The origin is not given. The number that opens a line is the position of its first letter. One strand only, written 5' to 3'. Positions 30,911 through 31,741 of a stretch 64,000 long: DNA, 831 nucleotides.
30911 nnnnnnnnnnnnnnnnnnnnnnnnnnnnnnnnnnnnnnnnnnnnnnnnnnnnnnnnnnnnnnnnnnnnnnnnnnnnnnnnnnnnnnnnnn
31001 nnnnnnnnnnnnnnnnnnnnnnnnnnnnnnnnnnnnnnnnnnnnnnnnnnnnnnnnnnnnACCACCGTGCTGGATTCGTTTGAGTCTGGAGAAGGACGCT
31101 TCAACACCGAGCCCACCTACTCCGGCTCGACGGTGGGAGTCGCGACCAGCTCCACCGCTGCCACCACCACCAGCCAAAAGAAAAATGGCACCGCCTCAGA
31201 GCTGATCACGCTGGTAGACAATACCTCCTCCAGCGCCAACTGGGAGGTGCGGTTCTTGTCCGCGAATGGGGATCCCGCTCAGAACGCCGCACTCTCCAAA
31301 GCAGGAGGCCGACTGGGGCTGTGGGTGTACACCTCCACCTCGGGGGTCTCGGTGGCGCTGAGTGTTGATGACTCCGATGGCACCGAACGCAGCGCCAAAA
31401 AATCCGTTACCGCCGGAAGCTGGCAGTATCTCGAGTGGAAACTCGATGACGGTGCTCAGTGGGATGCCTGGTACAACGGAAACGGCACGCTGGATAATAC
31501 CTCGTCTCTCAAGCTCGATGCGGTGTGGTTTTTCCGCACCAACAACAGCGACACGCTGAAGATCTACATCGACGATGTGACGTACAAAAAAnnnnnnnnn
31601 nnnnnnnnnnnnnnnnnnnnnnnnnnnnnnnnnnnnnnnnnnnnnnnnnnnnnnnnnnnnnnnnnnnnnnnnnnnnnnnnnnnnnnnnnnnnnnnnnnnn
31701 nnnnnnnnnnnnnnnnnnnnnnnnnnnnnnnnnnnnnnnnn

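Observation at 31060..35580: Two different peptidoglycan enzymes share a novel approximately 175-aa C-terminal domain and sit convergently around a small lipoprotein/membrane gene cluster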

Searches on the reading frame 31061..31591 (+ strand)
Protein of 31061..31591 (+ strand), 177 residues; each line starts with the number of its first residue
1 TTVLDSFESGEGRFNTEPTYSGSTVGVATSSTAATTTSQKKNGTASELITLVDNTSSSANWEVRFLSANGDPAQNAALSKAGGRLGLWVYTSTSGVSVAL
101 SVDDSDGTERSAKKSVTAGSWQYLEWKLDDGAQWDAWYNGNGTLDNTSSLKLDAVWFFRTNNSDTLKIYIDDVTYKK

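Call 4: search_protein_families(library=pfam, proteins=[window:31061-31591:+], max_evalue=10)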
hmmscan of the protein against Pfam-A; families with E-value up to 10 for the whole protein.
seq(177 aa): 0 families

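Call 7: find_homologous_proteins(query=window:31061-31591:+, max_evalue=0.001)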
Query seq(177 aa) (177 aa): 4 proteins with E <= 0.001 among 251 candidates.
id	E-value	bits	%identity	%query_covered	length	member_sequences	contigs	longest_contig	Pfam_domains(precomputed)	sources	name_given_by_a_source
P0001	9.6e-63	229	62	99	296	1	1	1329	PF01510.31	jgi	jgi:hypothetical protein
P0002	1.0e-54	203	56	98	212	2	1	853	-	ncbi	-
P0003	2.4e-51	192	56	90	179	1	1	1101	-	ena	-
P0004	3.4e-42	162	50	93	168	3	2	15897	-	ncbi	ncbi:MAG: hypothetical protein ACK5S2_10730 [Lysobacteraceae bacterium]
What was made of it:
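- Tried and rejected: Word-indexed search with the domain alone (call 7).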

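Call 12: search_solved_structures(query=A1, max_evalue=10)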
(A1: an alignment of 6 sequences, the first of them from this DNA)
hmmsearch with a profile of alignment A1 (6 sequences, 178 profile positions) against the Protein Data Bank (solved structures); distinct sequences matched with E-value up to 10: 7.
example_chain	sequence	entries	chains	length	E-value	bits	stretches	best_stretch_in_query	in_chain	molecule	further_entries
6q5u_O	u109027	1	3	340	0.0063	19.5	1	13-97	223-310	Spike protein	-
1yq5_A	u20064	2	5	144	0.0091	18.9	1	14-98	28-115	Minor capsid protein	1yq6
1yq8_A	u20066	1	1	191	0.02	17.9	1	15-98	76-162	Minor capsid protein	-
2xom_A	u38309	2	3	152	0.029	17.3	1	58-128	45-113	ARABINOGALACTAN ENDO-1,4-BETA-GALACTOSIDASE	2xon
9o0h_B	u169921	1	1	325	0.12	15.3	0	125-142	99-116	Transcription factor ETV6,Non-receptor tyrosine-protein kinase TNK1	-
5l0p_A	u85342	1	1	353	0.22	14.4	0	122-142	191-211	Transcription factor ETV6, Transcription factor ETV6, Transcription factor ETV6, Ferric up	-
9cpl_A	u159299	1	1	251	1.3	11.9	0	124-143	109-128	2TEL/Non-receptor tyrosine-protein kinase TNK1 fusion protein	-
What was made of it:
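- Tried and rejected: PDB sequence search with the shallow 6-sequence profile (call 12).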

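Call 16: find_encoding_contigs(protein=P0004, flank=8000, max_places=4)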
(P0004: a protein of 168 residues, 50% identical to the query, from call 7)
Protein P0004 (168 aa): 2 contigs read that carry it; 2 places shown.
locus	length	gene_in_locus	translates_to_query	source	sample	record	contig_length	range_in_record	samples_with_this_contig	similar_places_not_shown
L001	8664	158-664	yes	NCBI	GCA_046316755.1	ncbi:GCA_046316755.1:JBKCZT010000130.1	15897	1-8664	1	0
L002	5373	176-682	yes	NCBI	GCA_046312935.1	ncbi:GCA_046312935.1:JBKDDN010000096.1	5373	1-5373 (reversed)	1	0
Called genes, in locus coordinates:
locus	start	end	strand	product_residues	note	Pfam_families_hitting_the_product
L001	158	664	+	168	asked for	-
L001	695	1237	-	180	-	PF00132:Hexapep, PF25084:LbH_EIF2B (faint), PF25087:GMPPB_C (faint)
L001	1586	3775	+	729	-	PF00141:peroxidase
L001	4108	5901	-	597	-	PF00990:GGDEF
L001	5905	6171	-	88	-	-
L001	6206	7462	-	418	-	PF13302:Acetyltransf_3, PF00590:TP_methylase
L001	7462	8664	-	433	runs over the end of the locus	PF01979:Amidohydro_1, PF07969:Amidohydro_3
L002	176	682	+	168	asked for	-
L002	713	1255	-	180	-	PF00132:Hexapep, PF25084:LbH_EIF2B (faint), PF25087:GMPPB_C (faint)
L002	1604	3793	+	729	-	PF00141:peroxidase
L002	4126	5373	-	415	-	PF00990:GGDEF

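Call 17: predict_structure(alignment_id=A1)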
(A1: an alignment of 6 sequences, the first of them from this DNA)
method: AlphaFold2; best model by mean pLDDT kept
length: 177 residues; sequences in the alignment: 6
mean_pLDDT: 74.2   pTM: 0.75
mean pLDDT of the five models: 74.2, 70.1, 62.2, 56.9, 45.6
residues with pLDDT >= 90: 31; 70-90: 82; 50-70: 43; < 50: 21
segments of 3 or more residues with pLDDT < 50: 1-9, 17-28
pLDDT, mean of each block of 10 residues (from residue 1): 45 57 47 56 62 60 72 84 89 88 88 92 92 88 82 84 72 80
secondary structure, 60 per line:
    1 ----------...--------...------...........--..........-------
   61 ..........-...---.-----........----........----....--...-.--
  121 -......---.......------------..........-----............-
elements in order: E11-13 E22-24 E31-41 E44-53 E61-66 H67-70 E84-91 E96-103 E108-111 E114-116 E122-127 E134-137 E150-159 E165-176
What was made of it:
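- Tried and rejected: First AF2 model from 6 sequences (call 17).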

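Call 21: search_protein_representatives(alignment_id=A1)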
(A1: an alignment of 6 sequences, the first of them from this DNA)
Query: 6 sequences, 178 profile positions. Proteins with E-value up to 0.001 (for the whole library): 426; up to 1e-10: 290; up to 1e-30: 73. The best 150 are listed.
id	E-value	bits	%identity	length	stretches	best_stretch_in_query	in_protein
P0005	2.8e-98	343.2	-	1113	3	4-176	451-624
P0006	4.2e-85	300.2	-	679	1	1-177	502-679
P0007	4.0e-79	280.8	-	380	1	2-177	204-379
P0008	5.4e-79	280.4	-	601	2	4-177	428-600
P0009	2.2e-77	275.1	-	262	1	3-176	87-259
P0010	7.4e-73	260.4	-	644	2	3-177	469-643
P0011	2.4e-71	255.5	-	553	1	2-177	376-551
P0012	2.1e-70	252.4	-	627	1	3-176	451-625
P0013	3.2e-70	251.8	-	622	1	1-175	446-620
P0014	7.5e-70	250.6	-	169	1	18-176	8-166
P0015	7.6e-69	247.3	-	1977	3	2-176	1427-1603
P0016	1.3e-67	243.3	-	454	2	2-175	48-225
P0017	1.3e-66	240.1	-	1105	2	4-176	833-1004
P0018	1.9e-63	229.7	-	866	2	2-176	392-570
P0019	4.2e-62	225.3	-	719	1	2-175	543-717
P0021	6.6e-49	182.3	-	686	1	4-175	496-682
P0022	1.7e-48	181.0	-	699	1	3-176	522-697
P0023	7.3e-47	175.7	-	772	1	4-174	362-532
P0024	7.9e-42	159.3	-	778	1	3-176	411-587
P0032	2.7e-38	147.7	-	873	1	3-177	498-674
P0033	4.5e-38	147.0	-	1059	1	3-175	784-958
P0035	1.0e-37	145.9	-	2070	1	2-177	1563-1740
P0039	7.6e-37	143.0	-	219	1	3-174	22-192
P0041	2.0e-36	141.7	-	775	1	3-176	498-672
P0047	5.5e-35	137.0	-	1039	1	3-175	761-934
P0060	2.1e-33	131.8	-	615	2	2-173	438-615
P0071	1.7e-31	125.6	-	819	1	2-175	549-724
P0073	1.9e-31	125.5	-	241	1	4-176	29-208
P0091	8.5e-29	116.8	-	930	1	2-176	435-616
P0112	6.1e-26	107.5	-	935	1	2-174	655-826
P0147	4.1e-23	98.3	-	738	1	4-176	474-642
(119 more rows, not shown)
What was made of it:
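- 31067..31591 (+): X domain, copy 1 (aa 504-678 of A). Family profile hits (call 21).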

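Call 22: fold_search(model_id=the predicted structure, library=pdb)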
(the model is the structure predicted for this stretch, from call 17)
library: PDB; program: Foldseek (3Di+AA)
matches with E <= 10: 1371; with E <= 0.001: 32
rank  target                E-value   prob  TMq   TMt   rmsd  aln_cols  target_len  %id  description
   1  2lro_MODEL_1_A        1.8e-05  1.00  0.51  0.52   5.3       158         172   13  Solution structure, dynamics and binding studies of CtCBM11 (released 2013-02-06)
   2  6r3m_A                1.9e-05  1.00  0.57  0.58   5.0       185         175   16  Family 11 Carbohydrate-Binding Module from Clostridium thermocellum in complex with beta-1,3-1,4-mixed-linked tetrasac (released 2020-02-05)
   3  4bq3_B                1.9e-05  1.00  0.55  0.17   5.7       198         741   12  Structural analysis of an exo-beta-agarase (released 2013-08-14)
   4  6r31_A                2.3e-05  1.00  0.56  0.58   5.7       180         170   14  Family 11 Carbohydrate-Binding Module from Clostridium thermocellum in complex with beta-1,3-1,4-mixed-linked tetrasac (released 2020-02-05)
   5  1wzx_B                2.7e-05  1.00  0.49  0.50   4.3       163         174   14  Crystal Structure of Family 30 Carbohydrate Binding Module. (released 2005-03-22)
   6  1wzx_A                2.7e-05  1.00  0.50  0.50   4.3       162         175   13  Crystal Structure of Family 30 Carbohydrate Binding Module. (released 2005-03-22)
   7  8a28_A                4.4e-05  1.00  0.44  0.23   5.8       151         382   15  Structure of the astacin zymogen of LAST-MAM from Limulus polyphemus (released 2022-10-19)
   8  4bq3_C                7.1e-05  1.00  0.46  0.14   6.2       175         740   13  Structural analysis of an exo-beta-agarase (released 2013-08-14)
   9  4bq2_C                8.0e-05  1.00  0.48  0.14   6.4       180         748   12  Structural analysis of an exo-beta-agarase (released 2013-08-14)
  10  1wky                  9.3e-05  1.00  0.49  0.22   8.6       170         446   17  Crystal structure of alkaline mannanase from Bacillus sp. strain JAMB-602: catalytic domain and its Carbohydrate Binding (released 2005-06-15)
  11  4bq3_A                9.3e-05  1.00  0.47  0.14   6.1       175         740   12  Structural analysis of an exo-beta-agarase (released 2013-08-14)
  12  4bq2_D                9.8e-05  1.00  0.49  0.15   6.2       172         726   12  Structural analysis of an exo-beta-agarase (released 2013-08-14)
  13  4bq2_B                1.1e-04  1.00  0.46  0.14   6.2       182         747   13  Structural analysis of an exo-beta-agarase (released 2013-08-14)
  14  4bq4_A                1.2e-04  1.00  0.47  0.14   5.8       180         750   11  Structural analysis of an exo-beta-agarase (released 2013-08-14)
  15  3k4z_A                1.3e-04  1.00  0.45  0.31   5.3       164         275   11  Crystal Structure of the Cellulosomal CBM4 from Clostridium thermocellum Cellulase CbhA (released 2010-07-28)
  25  2c26                  2.6e-04  1.00  0.47  0.35   5.4       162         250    9  Structural basis for the promiscuous specificity of the carbohydrate- binding modules from the beta-sandwich super famil (released 2005-10-18)
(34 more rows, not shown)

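Call 27: search_protein_families(library=pfam, alignment_id=A2, max_evalue=0.001)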
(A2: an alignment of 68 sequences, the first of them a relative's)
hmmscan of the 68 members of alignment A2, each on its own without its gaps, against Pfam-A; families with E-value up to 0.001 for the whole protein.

A. member 1, P0005 (1113 aa): 3 families
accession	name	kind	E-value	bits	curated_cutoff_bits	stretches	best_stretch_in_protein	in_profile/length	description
PF09992.14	NAGPA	-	6.7e-34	118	25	1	309-444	44-167/169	Phosphodiester glycosidase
PF18962.6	Por_Secre_tail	-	8.2e-16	58.5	27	1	1040-1111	1-75/75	Secretion system C-terminal sorting domain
PF02210.31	Laminin_G_2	-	1.8e-05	25.6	22.9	0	737-775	29-68/126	Laminin G domain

B. families by the number of members that match (of 68 scanned): 47 families (the first 25 are shown)
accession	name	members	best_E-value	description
PF18962.6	Por_Secre_tail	32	4e-17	Secretion system C-terminal sorting domain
PF01510.30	Amidase_2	20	5.7e-27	N-acetylmuramoyl-L-alanine amidase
PF00704.34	Glyco_hydro_18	15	1.2e-70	Glycosyl hydrolases family 18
PF18911.6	PKD_4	12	6.8e-59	PKD domain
PF00801.26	PKD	12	1.9e-38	PKD domain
PF25275.1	Golvesin_C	6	1.2e-60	Golvesin C-terminal domain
PF13620.12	CarboxypepD_reg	6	1.6e-14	Carboxypeptidase regulatory-like domain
PF22352.2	K319L-like_PKD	6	7.2e-12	K319L-like, PKD domain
PF01520.23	Amidase_3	5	1.3e-19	N-acetylmuramoyl-L-alanine amidase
PF13715.12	CarbopepD_reg_2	5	1.1e-10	CarboxypepD_reg-like domain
PF02638.21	GHL10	4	4.9e-73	Glycosyl hydrolase-like 10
PF00041.27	fn3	3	1.1e-35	Fibronectin type III domain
PF09992.14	NAGPA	3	6.7e-34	Phosphodiester glycosidase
PF00431.26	CUB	3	1.3e-24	CUB domain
PF13200.12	DUF4015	3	1e-12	Putative glycosyl hydrolase domain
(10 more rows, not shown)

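Call 28: search_protein_families(library=pfam, alignment_id=A3, max_evalue=0.001)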
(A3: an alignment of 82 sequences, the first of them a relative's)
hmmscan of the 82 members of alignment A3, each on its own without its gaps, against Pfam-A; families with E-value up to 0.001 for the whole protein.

A. member 1, P0073 (241 aa): 1 family
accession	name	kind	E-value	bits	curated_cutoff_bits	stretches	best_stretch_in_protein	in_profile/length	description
PF07589.16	PEP-CTERM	-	0.00018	21.9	20.7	1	217-239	2-24/24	PEP-CTERM motif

B. families by the number of members that match (of 82 scanned): 44 families (the first 25 are shown)
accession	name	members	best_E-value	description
PF09992.14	NAGPA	29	4.3e-33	Phosphodiester glycosidase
PF18962.6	Por_Secre_tail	16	2.4e-16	Secretion system C-terminal sorting domain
PF07589.16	PEP-CTERM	9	1.9e-07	PEP-CTERM motif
PF02638.21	GHL10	8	4.3e-34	Glycosyl hydrolase-like 10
PF00704.34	Glyco_hydro_18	6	7.5e-31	Glycosyl hydrolases family 18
PF00404.24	Dockerin_1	6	2e-06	Dockerin type I domain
PF01183.26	Glyco_hydro_25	3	1.6e-43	Glycosyl hydrolases family 25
PF01510.30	Amidase_2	3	1.5e-25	N-acetylmuramoyl-L-alanine amidase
PF22633.2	F5_F8_type_C_2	2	8.2e-19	NedA-like, galactose-binding domain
PF00754.31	F5_F8_type_C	2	6.8e-18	F5/8 type C domain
PF13860.13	FlgD_ig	2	6.6e-17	FlgD Ig-like domain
PF00149.33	Metallophos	2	1.2e-08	Calcineurin-like phosphoesterase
PF01464.25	SLT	2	1.5e-06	Transglycosylase SLT domain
PF07488.18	Glyco_hydro_67M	1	8.1e-139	Glycosyl hydrolase family 67 middle domain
PF07477.17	Glyco_hydro_67C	1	1.1e-78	Glycosyl hydrolase family 67 C-terminus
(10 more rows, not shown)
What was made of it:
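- The T9SS sorting tail occurs in 48 (calls 27, 28). GH18 (21) and NAGPA (32) partners outnumber the classical peptidoglycan hydrolases (calls 27, 28). A GH67 partner also exists (call 28). It accompanies enzymes with unrelated active sites (calls 27, 28).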

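Call 35: search_solved_structures(query=A4, max_evalue=10, show_alignments=2)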
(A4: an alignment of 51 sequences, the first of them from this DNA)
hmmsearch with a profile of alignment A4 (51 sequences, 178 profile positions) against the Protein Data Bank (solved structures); distinct sequences matched with E-value up to 10: 2.
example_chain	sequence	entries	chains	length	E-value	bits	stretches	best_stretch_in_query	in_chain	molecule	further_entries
7n1n_B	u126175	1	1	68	1.7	11.7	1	47-89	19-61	ComR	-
2vk3_A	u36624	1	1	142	1.8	11.6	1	58-91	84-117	PROFILIN-2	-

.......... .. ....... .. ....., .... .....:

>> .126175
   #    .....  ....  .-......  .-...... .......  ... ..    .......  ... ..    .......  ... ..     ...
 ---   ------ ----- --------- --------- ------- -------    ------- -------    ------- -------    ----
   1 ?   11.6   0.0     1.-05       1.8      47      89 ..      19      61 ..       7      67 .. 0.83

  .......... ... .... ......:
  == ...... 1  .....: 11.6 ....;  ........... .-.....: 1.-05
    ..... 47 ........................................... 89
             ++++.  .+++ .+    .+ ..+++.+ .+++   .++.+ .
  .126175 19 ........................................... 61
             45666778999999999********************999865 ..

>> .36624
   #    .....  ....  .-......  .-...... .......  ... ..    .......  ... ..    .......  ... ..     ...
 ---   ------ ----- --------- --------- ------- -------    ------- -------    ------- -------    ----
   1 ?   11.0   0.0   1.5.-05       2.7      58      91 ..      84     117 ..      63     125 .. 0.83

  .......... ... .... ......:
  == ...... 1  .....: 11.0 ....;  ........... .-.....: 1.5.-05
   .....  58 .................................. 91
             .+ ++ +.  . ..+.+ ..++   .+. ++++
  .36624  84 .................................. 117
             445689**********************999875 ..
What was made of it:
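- On Jelly-roll carbohydrate-binding modules (CAZy-type CBM, GBD-like fold): The A4 profile finds nothing in PDB sequences (call 35).
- Tried and rejected: These vanished with the 51-sequence profile (call 35), so a phage receptor-binding origin was dropped.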

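Call 37: find_related_loci(query=A1, collection=genome_contigs, flank=6000)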
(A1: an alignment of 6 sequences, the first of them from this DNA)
Query A1 (177 aa) in genome_contigs; peptide patterns used: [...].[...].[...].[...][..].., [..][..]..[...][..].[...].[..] (x = any residue, [..] = any of these).
139 stretches matched a pattern; 73 encode a relative of the query (tblastn E <= 1e-3); 73 distinct loci.
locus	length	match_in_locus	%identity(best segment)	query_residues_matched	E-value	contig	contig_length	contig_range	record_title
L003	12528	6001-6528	59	1-177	1e-68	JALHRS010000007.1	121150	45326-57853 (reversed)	MAG: Lysobacterales bacterium isolate maxbin.218_sub c_000000000982, whole genome shotgun sequence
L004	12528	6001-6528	59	1-177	8e-68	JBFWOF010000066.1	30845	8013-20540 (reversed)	MAG: Lysobacterales bacterium isolate CA_2019_TPBF_13 NODE_7798_length_30845_cov_6.575754_TPBF, whole genome shotgun seq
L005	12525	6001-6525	58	1-176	3e-67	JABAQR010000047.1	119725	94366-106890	MAG: Lysobacterales bacterium isolate Bin_3 c_000000000748, whole genome shotgun sequence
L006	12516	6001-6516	59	3-176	2e-66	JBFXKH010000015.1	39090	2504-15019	MAG: Lysobacterales bacterium isolate CA_2019_TPIn_70 NODE_3210_length_39090_cov_5.785181_TPIn, whole genome shotgun seq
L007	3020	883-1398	59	3-176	3e-66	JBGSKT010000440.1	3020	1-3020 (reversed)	MAG: Lysobacterales bacterium isolate JTS-AC188 k141_3202435, whole genome shotgun sequence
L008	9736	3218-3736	57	2-176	2e-65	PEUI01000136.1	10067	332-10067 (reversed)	MAG: Lysobacterales bacterium CG02_land_8_20_14_3_00_62_12 CG02_land_8_20_14_3.00_150_scaffold_6735_c, whole genome shot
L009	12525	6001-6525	56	1-173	3e-62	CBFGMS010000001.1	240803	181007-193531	MAG TPA_asm: uncultured Gammaproteobacteria bacterium isolate SRR29873487_binner13_Refined_2 genome assembly, contig: ER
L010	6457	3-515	55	3-175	2e-61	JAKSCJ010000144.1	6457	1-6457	MAG: Lysobacterales bacterium isolate MAG.282 k141_5709118, whole genome shotgun sequence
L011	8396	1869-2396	54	1-177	6e-61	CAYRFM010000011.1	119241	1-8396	MAG TPA_asm: uncultured Holophagae bacterium isolate SRP090828_co2_159 genome assembly, contig: NODE_51_length_119241_co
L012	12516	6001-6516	53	1-173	3e-60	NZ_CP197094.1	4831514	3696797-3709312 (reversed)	Dokdonella sp. MW10 chromosome, complete genome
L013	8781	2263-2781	55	3-176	6e-60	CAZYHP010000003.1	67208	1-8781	MAG TPA_asm: uncultured Rhodanobacteraceae bacterium isolate SRP220891_co3_123 genome assembly, contig: NODE_281_length_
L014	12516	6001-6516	51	1-173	1e-59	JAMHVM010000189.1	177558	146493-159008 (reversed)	MAG: Lysobacterales bacterium isolate UR_AS_maxbin.005 k201_572214, whole genome shotgun sequence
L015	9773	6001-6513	54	4-176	1e-58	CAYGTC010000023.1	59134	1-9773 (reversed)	MAG TPA_asm: uncultured Alcanivoracaceae bacterium isolate ERP117304_co3_190 genome assembly, contig: NODE_756_length_59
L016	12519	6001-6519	52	3-176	1e-57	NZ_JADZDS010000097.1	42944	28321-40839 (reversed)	MAG: Thermomonas sp. isolate SJ789 c_000001059227, whole genome shotgun sequence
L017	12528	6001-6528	51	1-176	2e-57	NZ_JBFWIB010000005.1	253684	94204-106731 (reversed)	Luteimonas salinilitoris strain C3-2-a3 C3-2-a3_contig_5, whole genome shotgun sequence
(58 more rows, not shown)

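Call 39: find_encoding_contigs(protein=P0006, flank=10000, max_places=4)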
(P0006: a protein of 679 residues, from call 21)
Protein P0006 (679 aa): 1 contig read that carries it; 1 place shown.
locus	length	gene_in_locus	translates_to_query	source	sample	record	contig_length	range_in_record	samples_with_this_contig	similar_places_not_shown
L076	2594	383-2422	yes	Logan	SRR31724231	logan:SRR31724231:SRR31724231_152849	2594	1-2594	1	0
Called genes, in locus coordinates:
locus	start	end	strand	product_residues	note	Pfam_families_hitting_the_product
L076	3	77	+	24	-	?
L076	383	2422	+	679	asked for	PF13715:CarbopepD_reg_2 (weak), PF08486:SpoIID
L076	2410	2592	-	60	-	?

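Call 43: predict_structure(alignment_id=A4)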
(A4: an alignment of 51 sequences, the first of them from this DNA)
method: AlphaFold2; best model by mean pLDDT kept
length: 177 residues; sequences in the alignment: 51
mean_pLDDT: 97.1   pTM: 0.92
mean pLDDT of the five models: 97.1, 97.1, 97.1, 97.0, 96.9
residues with pLDDT >= 90: 171; 70-90: 6; 50-70: 0; < 50: 0
segments of 3 or more residues with pLDDT < 50: none
pLDDT, mean of each block of 10 residues (from residue 1): 98 98 98 98 98 97 98 97 98 98 97 98 98 97 89 98 95 98
secondary structure, 60 per line:
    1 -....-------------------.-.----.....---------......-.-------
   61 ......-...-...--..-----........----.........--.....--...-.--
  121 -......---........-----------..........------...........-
elements in order: E2-5 E32-36 E46-51 E61-66 E84-91 E96-104 E107-111 E114-116 E122-127 E134-138 E150-159 E166-176
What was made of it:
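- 31067..31591 (+): AF2 model pLDDT 97.1 (call 43).
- On Jelly-roll carbohydrate-binding modules (CAZy-type CBM, GBD-like fold): AF2 pLDDT 97.1 (call 43).
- AF2 with a 51-sequence alignment gives pLDDT 97.1 and pTM 0.92, with 12 beta strands (call 43).
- Tried and rejected: It was mediocre (pLDDT 74) and was replaced (call 43).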
